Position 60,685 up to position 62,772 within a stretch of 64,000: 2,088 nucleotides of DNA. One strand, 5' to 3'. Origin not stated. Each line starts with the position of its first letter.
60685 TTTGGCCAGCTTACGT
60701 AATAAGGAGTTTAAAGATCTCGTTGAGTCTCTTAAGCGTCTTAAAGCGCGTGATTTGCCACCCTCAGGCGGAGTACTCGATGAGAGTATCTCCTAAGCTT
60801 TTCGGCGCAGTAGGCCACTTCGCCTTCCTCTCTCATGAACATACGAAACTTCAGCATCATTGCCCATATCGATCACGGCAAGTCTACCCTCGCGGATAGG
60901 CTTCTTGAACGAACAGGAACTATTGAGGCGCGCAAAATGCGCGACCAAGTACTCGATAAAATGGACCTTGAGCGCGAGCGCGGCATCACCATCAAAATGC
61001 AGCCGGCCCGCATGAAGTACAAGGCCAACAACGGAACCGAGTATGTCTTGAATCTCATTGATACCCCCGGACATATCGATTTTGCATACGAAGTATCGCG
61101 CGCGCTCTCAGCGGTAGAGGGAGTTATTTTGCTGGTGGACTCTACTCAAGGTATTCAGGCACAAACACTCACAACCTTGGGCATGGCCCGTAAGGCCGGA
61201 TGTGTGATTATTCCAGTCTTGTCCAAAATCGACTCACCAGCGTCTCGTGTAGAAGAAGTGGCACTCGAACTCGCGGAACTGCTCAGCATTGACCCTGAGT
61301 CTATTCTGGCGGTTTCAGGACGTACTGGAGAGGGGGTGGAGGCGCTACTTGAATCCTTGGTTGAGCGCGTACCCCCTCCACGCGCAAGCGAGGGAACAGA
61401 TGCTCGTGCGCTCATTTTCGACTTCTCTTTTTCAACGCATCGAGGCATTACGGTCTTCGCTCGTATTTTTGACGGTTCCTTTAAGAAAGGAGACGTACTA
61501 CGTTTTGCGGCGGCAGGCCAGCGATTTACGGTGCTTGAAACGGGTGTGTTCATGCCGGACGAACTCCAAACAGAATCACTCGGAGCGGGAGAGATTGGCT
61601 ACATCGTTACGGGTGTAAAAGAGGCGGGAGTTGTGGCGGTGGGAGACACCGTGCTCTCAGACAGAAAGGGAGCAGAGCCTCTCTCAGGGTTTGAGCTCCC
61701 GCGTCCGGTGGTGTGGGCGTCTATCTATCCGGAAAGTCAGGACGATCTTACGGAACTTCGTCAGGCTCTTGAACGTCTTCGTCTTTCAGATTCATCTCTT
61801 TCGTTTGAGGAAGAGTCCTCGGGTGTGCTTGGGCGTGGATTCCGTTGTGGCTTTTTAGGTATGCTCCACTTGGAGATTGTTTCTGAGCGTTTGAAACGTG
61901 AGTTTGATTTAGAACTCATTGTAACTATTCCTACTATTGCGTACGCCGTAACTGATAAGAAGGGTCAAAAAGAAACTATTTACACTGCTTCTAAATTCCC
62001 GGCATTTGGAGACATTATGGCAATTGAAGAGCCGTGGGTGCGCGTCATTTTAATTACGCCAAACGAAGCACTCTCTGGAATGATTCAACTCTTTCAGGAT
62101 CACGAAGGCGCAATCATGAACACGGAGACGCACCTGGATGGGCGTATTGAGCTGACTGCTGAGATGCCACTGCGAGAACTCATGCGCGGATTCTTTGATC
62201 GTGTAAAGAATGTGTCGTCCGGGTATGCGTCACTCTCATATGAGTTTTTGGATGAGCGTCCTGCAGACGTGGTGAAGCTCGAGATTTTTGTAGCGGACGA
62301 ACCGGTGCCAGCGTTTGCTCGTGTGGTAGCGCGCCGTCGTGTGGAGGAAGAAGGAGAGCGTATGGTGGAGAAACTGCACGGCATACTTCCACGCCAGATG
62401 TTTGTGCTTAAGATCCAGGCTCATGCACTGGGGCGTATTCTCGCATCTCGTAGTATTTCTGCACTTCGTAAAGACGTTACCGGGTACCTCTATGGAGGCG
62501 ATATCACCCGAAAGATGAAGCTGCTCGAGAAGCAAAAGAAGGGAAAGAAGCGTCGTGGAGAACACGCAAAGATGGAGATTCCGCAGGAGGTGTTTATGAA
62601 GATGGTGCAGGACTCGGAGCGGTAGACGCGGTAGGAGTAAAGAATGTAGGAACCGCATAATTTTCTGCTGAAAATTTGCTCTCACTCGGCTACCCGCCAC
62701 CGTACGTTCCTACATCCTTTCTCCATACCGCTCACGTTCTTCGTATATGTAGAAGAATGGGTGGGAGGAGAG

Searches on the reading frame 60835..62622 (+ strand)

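Call 22: search_protein_families(library=pfam, proteins=[window:60835-62622:+], max_evalue=0.001)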
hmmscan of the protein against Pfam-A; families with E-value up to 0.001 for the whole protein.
window:60835-62622:+ (596 aa): 7 families
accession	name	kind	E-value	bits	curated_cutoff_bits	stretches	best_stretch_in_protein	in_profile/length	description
PF00009.33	GTP_EFTU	-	2.3e-51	174.5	26.5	1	2-181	2-188/188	Elongation factor Tu GTP binding domain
PF06421.17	LepA_C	-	1.3e-32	112.5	29.7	1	487-591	2-106/107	GTP-binding protein LepA C-terminus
PF00679.30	EFG_C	-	4.8e-15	55.8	27.9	1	397-477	2-81/89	Elongation factor G C-terminus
PF14492.12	EFG_III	-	1.3e-10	41.7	27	1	288-363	1-73/75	Elongation Factor G, domain III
PF03144.31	GTP_EFTU_D2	-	1.8e-05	25.5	30.3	1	204-273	1-72/73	Elongation factor Tu domain 2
PF22042.2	EF-G_D2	-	0.00011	22.6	27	1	190-274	2-82/84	Elongation factor G domain 2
PF01926.29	MMR_HSR1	-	0.00017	22.1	21.9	1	14-125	10-107/113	50S ribosome-binding GTPase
